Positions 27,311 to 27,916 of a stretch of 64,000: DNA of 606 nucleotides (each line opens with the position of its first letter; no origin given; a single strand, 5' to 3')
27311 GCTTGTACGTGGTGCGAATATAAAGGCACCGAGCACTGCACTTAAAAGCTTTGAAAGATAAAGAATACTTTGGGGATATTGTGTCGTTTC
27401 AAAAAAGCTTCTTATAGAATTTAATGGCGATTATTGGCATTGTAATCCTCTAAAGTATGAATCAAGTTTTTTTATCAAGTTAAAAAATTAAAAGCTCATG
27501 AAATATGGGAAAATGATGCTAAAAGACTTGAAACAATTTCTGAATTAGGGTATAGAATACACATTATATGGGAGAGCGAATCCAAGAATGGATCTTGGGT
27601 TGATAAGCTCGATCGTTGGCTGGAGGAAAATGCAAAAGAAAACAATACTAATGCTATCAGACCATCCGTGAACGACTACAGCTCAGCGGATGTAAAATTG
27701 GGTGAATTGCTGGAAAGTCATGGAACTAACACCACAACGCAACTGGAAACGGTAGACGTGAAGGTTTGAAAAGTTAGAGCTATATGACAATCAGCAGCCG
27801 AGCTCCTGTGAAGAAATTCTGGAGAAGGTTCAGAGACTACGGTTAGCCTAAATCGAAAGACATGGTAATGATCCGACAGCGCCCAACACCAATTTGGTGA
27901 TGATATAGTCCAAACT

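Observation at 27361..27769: Decayed endonuclease overlapping the intron 5' exon: possible collaborative-homing or intron-invasion snapshot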

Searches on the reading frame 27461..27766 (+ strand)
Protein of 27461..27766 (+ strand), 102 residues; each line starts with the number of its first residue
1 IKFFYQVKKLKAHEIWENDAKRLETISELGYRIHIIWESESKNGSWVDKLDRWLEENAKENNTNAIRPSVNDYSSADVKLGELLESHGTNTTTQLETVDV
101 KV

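Call 8: search_protein_families(library=pfam, proteins=[window:27461-27766:+], max_evalue=1)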
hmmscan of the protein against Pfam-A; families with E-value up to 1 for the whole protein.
window:27461-27766:+ (102 aa): 1 family
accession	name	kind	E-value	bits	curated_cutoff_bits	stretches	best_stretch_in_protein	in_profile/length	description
PF18741.7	MTES_1575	-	0.05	14.1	38.2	1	12-40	52-80/96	REase_MTES_1575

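Call 13: find_homologous_proteins(query=window:27461-27766:+, region=1-62, max_evalue=0.01)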
Query window:27461-27766:+, residues 1-62 (62 aa): 5 proteins with E <= 0.01 among 5 candidates. Only proteins of 56 to 179 residues were searched: fused or split forms outside these lengths cannot appear, so this answer is no evidence that the protein stands alone or is whole; lengths 'longer' or 'shorter' looks for them.
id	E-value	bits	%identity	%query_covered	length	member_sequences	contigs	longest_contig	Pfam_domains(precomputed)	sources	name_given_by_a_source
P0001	2.4e-25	105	82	97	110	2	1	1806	-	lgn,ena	-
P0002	9.8e-23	97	77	97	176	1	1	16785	-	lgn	-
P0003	8.3e-20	87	69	98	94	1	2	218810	-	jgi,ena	-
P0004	4.7e-19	85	91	71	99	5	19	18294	-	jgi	-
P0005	6.9e-12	63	76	68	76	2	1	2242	-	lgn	-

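Call 16: find_encoding_contigs(protein=P0002, flank=6000, max_places=4)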
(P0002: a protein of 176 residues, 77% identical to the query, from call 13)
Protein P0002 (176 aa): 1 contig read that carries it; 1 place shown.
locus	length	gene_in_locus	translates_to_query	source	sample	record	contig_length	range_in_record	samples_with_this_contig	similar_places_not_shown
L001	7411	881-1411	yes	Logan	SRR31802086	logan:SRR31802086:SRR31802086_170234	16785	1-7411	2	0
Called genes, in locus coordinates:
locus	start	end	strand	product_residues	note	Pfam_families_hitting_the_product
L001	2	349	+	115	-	?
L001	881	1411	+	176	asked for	-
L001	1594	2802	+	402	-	PF00534:Glycos_transf_1, PF13692:Glyco_trans_1_4, PF20706:GT4-conflict (weak)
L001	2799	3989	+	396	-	PF20706:GT4-conflict (weak), PF00534:Glycos_transf_1, PF13692:Glyco_trans_1_4 (weak)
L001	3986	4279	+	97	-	-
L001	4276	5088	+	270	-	-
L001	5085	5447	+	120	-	-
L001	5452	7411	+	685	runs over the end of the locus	-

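Call 17: find_encoding_contigs(protein=P0003, flank=6000, max_places=4)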
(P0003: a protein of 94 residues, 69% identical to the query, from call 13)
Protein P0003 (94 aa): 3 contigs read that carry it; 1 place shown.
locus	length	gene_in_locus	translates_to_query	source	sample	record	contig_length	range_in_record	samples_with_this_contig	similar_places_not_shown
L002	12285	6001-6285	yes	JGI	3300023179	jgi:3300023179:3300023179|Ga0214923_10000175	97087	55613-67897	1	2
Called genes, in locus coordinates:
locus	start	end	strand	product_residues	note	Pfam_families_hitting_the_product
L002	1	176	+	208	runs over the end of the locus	PF13578:Methyltransf_24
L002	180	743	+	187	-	-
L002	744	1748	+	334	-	PF01370:Epimerase, PF01073:3Beta_HSD (weak), PF16363:GDP_Man_Dehyd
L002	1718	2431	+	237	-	PF27674:DUF8361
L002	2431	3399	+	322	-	-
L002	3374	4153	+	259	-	PF00984:UDPG_MGDP_dh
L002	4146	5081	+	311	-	PF03721:UDPG_MGDP_dh_N, PF00984:UDPG_MGDP_dh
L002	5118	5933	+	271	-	PF12705:PDDEXK_1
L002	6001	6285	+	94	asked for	-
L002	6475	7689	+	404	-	PF00534:Glycos_transf_1, PF13692:Glyco_trans_1_4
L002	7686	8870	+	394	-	PF20706:GT4-conflict (weak), PF13692:Glyco_trans_1_4 (weak), PF00534:Glycos_transf_1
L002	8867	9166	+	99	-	-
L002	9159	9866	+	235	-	-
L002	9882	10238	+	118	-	-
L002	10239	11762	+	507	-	-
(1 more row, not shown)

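Call 19: find_encoding_contigs(protein=P0004, flank=6000, max_places=8)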
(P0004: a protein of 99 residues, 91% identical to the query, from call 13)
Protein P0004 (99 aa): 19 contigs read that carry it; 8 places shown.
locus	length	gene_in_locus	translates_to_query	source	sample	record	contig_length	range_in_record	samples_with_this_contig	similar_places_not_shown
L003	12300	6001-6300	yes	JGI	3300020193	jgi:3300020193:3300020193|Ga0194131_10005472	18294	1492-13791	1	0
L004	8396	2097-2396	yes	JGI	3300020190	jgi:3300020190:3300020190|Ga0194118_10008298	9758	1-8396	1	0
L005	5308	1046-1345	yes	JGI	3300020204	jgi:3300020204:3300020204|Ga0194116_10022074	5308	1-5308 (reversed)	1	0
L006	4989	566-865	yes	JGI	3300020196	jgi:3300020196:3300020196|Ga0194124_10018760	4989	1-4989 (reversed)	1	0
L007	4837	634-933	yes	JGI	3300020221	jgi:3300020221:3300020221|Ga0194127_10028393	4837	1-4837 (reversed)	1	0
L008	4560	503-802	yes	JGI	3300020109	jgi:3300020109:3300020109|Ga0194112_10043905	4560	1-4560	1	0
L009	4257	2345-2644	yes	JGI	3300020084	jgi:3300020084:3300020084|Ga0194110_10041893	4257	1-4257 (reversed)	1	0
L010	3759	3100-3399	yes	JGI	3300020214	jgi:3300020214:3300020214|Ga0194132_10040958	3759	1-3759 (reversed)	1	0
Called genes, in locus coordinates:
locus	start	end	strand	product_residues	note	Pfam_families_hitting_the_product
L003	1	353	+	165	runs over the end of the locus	PF01380:SIS (faint)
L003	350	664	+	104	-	PF25109:HAD_PNKP (weak)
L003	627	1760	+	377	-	-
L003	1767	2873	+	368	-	PF13450:NAD_binding_8, PF01593:Amino_oxidase (weak), PF03275:GLF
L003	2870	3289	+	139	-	PF01467:CTP_transf_like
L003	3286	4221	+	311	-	PF03721:UDPG_MGDP_dh_N, PF00984:UDPG_MGDP_dh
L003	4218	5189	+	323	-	PF01370:Epimerase, PF04321:RmlD_sub_bind (weak), PF16363:GDP_Man_Dehyd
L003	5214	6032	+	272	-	PF12705:PDDEXK_1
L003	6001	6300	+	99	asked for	-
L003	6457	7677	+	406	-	PF00534:Glycos_transf_1, PF13692:Glyco_trans_1_4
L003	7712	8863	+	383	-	PF00534:Glycos_transf_1 (weak), PF13692:Glyco_trans_1_4 (weak)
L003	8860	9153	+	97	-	-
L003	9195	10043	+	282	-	-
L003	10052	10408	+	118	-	-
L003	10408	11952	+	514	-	-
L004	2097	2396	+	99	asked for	-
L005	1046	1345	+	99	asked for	-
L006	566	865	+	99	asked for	-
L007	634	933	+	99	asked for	-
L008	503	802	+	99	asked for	-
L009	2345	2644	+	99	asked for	-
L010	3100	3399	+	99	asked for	-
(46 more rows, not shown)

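Call 20: find_encoding_contigs(protein=P0001, flank=6000, max_places=3)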
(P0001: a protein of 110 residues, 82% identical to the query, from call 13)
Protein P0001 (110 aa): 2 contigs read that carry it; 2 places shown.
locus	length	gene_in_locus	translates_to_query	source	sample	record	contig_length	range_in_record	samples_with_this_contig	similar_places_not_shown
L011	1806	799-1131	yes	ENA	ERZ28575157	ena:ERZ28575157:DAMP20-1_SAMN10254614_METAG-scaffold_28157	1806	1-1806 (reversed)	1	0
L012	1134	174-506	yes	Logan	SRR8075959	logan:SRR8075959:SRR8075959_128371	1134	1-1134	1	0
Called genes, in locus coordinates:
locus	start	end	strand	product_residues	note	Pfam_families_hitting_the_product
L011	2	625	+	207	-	?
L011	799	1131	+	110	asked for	-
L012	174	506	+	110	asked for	-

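Call 23: search_protein_families(library=pfam, proteins=[P0002], max_evalue=0.1)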
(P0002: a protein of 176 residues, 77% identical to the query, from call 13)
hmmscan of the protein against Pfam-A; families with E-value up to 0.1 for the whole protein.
P0002 (176 aa): 2 families
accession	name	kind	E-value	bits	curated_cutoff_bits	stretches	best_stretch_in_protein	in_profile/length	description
PF18741.7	MTES_1575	-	0.00015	22.2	38.2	0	94-125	50-82/96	REase_MTES_1575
PF09970.15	DUF2204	-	0.015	15.4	20.3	1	17-60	128-171/181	Nucleotidyl transferase of unknown function (DUF2204)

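Call 24: search_protein_families(library=phrogs, proteins=[P0002], max_evalue=0.01)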
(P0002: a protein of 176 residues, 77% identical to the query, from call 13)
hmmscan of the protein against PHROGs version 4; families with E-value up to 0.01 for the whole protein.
P0002 (176 aa): 4 families
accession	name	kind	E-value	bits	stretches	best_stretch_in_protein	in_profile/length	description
phrog_22677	-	unknown function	3.1e-19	70.5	1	36-125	243-334/353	-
phrog_13076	-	DNA, RNA and nucleotide metabolism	3.1e-05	24.6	1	41-148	36-147/154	endonuclease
phrog_3339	-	DNA, RNA and nucleotide metabolism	0.00029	21.1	1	18-126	248-339/536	homing endonuclease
phrog_559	-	DNA, RNA and nucleotide metabolism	0.006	16.4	1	28-138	312-416/607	HNH endonuclease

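Call 36: find_related_loci(query=L001:392-1408:+, collection=viral_contigs, flank=4000)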
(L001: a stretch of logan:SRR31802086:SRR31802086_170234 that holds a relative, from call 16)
Query L001:392-1408:+ (339 aa) in viral_contigs; peptide patterns used: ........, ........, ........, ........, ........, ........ (x = any residue, [..] = any of these).
332 stretches matched a pattern; 284 encode a relative of the query (tblastn E <= 1e-3); the best 80 are kept; 80 distinct loci.
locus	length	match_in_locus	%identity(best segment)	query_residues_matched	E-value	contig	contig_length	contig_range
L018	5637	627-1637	68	3-339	7e-160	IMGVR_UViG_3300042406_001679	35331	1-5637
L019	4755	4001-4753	66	3-253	4e-112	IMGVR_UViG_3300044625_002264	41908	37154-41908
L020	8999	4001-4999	49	5-339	8e-100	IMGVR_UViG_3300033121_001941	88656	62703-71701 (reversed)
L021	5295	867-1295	40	140-296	8e-26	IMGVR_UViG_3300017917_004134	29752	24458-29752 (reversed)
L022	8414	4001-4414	36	144-296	8e-24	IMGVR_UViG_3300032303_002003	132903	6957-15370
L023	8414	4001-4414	36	144-296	1e-21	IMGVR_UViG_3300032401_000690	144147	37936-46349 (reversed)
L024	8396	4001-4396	36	140-286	2e-21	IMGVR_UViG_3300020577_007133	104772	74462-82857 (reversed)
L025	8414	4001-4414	34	144-296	5e-20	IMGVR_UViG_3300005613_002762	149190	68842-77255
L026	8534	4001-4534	30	143-287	7e-20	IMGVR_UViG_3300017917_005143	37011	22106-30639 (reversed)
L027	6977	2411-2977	31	138-293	3e-19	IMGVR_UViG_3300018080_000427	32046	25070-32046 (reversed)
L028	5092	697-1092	34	140-286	6e-19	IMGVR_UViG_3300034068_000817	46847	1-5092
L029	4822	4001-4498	34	111-287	7e-19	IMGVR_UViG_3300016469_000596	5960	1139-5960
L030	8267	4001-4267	44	200-288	7e-19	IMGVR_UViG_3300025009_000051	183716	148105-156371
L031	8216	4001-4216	49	218-289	2e-18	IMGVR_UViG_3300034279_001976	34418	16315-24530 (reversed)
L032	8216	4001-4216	49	218-289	2e-18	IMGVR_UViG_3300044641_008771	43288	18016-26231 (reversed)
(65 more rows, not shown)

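Call 59: find_related_loci(query=L001:392-1408:+, collection=metagenome_contigs, flank=2500)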
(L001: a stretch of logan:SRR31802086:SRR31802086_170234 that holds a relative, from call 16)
Query L001:392-1408:+ (339 aa) in metagenome_contigs; peptide patterns used: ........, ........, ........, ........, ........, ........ (x = any residue, [..] = any of these).
599 stretches matched a pattern (row limit reached: there are more); 443 encode a relative of the query (tblastn E <= 1e-3); the best 80 are kept; 80 distinct loci.
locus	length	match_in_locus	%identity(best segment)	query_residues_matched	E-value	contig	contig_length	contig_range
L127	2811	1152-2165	60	1-339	2e-143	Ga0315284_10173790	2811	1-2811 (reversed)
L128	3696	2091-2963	40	2-296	1e-61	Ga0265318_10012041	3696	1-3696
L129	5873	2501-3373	40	2-296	1e-61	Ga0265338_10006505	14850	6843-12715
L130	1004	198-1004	40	2-279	4e-62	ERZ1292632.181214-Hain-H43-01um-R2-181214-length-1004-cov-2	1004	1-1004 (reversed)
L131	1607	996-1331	72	228-339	5e-54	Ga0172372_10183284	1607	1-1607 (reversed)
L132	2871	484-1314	35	1-288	3e-51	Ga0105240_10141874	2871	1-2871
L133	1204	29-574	48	151-330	1e-50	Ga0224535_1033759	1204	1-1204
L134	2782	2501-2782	70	228-321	6e-42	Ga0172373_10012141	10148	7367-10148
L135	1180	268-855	38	90-287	4e-39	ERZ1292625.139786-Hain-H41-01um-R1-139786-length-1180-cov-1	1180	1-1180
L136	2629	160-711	33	138-288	3e-24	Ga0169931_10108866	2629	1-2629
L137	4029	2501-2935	34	144-303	1e-23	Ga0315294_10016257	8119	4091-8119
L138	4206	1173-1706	33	144-288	2e-23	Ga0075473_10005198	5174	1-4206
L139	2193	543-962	37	140-294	2e-23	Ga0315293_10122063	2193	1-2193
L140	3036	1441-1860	37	140-294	3e-23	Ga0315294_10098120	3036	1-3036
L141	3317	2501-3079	32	133-293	1e-22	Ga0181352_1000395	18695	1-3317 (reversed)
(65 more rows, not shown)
